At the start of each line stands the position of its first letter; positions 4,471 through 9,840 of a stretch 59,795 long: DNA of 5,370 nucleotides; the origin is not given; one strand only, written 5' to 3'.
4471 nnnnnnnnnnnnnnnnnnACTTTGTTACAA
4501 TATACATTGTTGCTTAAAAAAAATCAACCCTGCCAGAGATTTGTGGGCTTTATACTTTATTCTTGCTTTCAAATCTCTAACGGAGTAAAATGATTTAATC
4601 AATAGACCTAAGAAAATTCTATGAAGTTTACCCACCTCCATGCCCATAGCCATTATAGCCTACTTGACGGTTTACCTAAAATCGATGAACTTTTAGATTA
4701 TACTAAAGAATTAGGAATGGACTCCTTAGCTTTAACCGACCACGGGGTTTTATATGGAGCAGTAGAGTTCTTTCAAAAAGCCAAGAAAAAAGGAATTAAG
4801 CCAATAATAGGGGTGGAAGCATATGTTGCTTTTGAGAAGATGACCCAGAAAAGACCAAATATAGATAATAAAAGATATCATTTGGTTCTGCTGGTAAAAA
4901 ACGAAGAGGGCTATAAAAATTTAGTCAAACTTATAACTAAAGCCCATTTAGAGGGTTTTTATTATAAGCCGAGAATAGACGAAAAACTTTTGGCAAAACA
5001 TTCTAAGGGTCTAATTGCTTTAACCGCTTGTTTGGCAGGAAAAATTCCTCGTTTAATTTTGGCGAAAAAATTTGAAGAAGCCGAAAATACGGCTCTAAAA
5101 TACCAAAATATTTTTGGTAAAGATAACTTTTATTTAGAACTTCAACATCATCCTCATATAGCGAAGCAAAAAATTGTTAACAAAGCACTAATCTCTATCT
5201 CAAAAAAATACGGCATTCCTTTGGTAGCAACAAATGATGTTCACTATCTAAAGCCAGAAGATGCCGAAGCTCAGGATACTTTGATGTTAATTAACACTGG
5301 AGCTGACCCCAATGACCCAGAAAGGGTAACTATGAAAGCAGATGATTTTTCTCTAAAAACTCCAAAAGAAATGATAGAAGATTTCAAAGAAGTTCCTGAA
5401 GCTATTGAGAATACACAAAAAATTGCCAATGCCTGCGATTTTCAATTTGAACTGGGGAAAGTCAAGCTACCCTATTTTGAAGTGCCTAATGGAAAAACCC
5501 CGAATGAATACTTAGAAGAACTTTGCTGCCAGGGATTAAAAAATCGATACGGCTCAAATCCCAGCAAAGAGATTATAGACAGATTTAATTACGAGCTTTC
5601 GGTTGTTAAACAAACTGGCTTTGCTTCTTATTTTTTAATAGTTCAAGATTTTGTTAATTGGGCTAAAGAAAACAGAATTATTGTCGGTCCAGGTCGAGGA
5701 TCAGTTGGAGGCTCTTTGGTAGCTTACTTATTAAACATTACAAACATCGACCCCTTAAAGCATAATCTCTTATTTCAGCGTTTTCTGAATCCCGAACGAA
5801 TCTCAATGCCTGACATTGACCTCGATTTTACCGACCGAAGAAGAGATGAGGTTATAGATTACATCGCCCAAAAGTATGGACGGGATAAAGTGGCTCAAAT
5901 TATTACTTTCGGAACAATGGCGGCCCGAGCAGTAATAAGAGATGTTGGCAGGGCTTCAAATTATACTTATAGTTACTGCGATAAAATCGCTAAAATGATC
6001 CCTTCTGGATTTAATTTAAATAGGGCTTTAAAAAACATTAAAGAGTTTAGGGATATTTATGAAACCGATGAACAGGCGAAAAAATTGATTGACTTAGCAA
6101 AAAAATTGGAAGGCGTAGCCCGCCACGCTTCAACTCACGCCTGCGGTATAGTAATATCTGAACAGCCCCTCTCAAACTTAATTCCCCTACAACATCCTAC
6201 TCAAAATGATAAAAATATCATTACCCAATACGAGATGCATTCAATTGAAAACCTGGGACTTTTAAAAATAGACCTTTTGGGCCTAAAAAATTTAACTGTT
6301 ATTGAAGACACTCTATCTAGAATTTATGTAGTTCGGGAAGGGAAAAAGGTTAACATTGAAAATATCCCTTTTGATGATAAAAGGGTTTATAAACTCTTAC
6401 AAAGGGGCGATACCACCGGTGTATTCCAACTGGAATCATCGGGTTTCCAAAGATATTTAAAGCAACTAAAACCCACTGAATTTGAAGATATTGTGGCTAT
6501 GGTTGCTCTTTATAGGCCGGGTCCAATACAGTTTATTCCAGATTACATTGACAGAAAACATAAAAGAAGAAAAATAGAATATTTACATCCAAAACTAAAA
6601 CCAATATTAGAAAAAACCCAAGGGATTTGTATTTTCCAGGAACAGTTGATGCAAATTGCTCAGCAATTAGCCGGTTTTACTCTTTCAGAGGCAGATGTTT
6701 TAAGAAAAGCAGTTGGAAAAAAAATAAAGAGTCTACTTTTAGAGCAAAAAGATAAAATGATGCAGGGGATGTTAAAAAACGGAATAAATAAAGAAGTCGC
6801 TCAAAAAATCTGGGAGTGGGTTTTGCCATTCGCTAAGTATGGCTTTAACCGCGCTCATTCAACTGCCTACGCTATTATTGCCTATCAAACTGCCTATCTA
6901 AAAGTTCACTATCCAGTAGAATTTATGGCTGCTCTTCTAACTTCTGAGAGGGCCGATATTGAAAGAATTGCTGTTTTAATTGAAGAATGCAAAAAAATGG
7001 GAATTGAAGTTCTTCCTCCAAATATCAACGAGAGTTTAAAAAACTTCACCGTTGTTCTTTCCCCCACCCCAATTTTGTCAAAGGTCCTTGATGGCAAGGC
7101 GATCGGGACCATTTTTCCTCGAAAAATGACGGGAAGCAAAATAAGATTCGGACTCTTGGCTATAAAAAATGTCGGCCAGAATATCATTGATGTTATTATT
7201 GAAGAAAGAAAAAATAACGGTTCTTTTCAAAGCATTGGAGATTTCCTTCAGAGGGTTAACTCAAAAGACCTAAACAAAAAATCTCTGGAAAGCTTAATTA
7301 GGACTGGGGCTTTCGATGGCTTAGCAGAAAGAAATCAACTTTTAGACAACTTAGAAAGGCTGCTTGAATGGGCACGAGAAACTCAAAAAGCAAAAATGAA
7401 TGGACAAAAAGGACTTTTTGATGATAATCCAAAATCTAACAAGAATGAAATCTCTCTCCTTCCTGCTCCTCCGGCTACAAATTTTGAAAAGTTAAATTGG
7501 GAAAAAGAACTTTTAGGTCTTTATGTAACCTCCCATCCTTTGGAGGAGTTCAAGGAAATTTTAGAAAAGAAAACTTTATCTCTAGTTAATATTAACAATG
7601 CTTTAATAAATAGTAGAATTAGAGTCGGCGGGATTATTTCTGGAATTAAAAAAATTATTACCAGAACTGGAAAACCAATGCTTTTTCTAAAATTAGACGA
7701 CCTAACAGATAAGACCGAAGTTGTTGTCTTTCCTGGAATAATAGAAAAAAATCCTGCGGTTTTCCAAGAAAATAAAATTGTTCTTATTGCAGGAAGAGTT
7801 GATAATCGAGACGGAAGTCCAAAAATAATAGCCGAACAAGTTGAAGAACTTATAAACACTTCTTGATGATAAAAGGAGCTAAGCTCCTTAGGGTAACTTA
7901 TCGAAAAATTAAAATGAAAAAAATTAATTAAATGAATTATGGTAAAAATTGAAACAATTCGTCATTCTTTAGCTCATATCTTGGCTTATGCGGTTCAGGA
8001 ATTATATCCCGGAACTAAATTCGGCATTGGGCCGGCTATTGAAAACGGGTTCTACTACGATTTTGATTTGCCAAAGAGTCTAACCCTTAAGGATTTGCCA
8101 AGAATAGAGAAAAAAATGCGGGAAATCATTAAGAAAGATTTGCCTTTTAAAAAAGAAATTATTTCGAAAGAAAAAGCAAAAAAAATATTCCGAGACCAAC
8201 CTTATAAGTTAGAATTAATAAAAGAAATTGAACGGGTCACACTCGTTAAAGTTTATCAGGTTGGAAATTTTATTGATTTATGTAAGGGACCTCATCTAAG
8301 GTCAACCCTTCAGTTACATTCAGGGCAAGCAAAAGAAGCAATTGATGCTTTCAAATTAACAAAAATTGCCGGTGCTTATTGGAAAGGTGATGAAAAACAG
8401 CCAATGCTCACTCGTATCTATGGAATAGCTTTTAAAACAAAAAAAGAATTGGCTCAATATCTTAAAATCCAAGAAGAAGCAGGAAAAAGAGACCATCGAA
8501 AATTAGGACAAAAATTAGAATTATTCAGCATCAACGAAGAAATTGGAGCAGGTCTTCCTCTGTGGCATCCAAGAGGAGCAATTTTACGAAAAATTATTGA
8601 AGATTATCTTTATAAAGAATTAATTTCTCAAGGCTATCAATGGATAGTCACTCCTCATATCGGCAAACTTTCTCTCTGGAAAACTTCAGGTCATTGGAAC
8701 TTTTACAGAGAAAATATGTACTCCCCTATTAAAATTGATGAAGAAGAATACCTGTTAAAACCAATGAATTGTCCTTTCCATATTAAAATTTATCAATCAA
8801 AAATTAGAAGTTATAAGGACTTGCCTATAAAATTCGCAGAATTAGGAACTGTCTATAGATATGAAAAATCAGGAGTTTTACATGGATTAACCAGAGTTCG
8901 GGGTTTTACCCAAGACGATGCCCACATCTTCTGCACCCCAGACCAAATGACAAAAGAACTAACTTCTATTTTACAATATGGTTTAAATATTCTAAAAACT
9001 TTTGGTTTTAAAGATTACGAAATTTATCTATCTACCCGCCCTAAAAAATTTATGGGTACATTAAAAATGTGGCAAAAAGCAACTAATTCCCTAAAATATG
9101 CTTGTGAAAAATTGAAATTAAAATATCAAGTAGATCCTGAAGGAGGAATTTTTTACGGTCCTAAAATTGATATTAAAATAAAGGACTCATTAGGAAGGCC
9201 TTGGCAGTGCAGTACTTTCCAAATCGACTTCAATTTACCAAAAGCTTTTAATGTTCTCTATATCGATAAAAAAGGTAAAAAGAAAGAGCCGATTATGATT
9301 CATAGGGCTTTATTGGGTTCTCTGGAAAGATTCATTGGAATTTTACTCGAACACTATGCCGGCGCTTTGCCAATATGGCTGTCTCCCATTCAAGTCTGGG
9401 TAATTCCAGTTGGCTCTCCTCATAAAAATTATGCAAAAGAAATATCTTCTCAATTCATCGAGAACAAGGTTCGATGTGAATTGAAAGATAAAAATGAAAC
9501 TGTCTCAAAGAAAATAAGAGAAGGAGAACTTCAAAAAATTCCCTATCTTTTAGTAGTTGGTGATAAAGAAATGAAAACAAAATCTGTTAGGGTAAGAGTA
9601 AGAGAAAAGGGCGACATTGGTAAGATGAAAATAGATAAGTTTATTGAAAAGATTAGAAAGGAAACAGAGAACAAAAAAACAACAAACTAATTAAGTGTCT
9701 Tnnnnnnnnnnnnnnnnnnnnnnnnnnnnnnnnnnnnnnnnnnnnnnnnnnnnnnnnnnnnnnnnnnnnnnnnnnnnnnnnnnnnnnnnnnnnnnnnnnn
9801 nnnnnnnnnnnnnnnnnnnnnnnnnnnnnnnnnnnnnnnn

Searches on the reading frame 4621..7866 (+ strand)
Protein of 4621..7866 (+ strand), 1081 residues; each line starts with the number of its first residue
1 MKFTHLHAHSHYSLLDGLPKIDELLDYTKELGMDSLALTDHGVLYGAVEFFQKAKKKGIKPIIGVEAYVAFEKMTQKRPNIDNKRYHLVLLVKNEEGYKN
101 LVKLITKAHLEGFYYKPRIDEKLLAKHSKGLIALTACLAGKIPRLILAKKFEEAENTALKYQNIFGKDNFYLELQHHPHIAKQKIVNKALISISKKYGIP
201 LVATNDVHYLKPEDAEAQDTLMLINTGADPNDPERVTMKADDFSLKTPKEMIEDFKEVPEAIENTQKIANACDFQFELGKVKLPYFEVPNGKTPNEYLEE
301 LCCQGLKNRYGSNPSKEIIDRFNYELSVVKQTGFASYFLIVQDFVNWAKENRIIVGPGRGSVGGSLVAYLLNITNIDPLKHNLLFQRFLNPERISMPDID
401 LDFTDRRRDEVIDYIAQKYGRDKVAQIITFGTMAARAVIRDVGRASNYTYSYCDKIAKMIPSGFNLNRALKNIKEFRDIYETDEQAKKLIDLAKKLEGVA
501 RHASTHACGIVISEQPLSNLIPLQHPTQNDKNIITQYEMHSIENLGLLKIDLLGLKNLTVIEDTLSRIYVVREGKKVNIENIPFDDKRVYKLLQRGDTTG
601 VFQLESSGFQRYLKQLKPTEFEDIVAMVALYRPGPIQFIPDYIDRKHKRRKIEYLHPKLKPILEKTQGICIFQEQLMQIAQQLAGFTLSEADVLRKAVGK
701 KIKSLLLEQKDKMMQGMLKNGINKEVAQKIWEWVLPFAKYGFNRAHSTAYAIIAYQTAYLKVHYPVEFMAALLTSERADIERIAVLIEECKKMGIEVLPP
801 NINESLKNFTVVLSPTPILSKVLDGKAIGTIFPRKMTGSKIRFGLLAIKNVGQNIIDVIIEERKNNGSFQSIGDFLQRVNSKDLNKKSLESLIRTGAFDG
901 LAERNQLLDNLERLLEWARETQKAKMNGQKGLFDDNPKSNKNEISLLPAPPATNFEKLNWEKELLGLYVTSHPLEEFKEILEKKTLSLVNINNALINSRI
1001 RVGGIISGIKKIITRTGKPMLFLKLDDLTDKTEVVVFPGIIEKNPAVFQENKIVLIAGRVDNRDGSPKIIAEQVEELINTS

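Call 76: search_protein_families(library=pfam, proteins=[window:4621-7866:+], max_evalue=0.0001)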
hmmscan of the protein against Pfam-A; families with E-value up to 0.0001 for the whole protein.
window:4621-7866:+ (1081 aa): 5 families
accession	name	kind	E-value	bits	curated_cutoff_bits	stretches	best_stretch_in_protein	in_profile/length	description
PF07733.18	DNA_pol3_alpha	-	4.1e-106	354.8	23.9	1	296-554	1-260/260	Bacterial DNA polymerase III alpha NTPase domain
PF17657.6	DNA_pol3_finger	-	2.1e-62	209.8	22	1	557-721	1-166/166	Bacterial DNA polymerase III alpha subunit finger domain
PF02811.25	PHP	-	1.7e-58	198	26.4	1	5-177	1-164/164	PHP domain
PF14579.12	HHH_6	-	3.3e-27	95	25.6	1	794-906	1-89/90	Helix-hairpin-helix motif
PF01336.31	tRNA_anti-codon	-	7.3e-11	42.3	27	1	1001-1077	2-75/75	OB-fold nucleic acid binding domain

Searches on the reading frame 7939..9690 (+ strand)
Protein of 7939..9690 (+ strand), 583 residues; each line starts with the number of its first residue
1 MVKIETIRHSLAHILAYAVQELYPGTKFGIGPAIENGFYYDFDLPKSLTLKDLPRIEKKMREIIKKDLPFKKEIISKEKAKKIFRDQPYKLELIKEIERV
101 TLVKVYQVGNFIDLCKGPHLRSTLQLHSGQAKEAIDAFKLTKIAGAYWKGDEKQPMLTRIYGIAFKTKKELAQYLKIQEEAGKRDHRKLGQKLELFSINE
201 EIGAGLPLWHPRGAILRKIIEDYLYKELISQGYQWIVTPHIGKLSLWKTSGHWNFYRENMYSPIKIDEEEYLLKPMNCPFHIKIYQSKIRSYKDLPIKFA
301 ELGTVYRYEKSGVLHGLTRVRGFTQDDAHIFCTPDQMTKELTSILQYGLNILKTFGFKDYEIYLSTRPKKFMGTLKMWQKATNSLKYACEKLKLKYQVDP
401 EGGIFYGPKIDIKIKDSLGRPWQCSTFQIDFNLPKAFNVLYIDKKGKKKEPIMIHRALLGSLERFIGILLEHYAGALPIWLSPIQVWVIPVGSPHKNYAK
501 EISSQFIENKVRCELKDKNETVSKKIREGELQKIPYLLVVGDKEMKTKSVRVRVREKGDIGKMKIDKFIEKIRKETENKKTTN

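Call 76: search_protein_families(library=pfam, proteins=[window:7939-9690:+], max_evalue=0.0001)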
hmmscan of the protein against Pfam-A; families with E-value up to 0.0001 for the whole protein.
window:7939-9690:+ (583 aa): 3 families
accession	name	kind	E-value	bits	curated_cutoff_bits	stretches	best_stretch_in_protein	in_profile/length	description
PF00587.30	tRNA-synt_2b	-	4.6e-48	164.1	29.3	1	267-473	6-179/179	tRNA synthetase class II core domain (G, H, P, S and T)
PF03129.25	HGTP_anticodon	-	9.3e-23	80.7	21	1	485-574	1-93/94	Anticodon binding domain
PF07973.19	tRNA_SAD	-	7.3e-11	42.3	24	1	103-161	1-44/44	Threonyl and Alanyl tRNA synthetase second additional domain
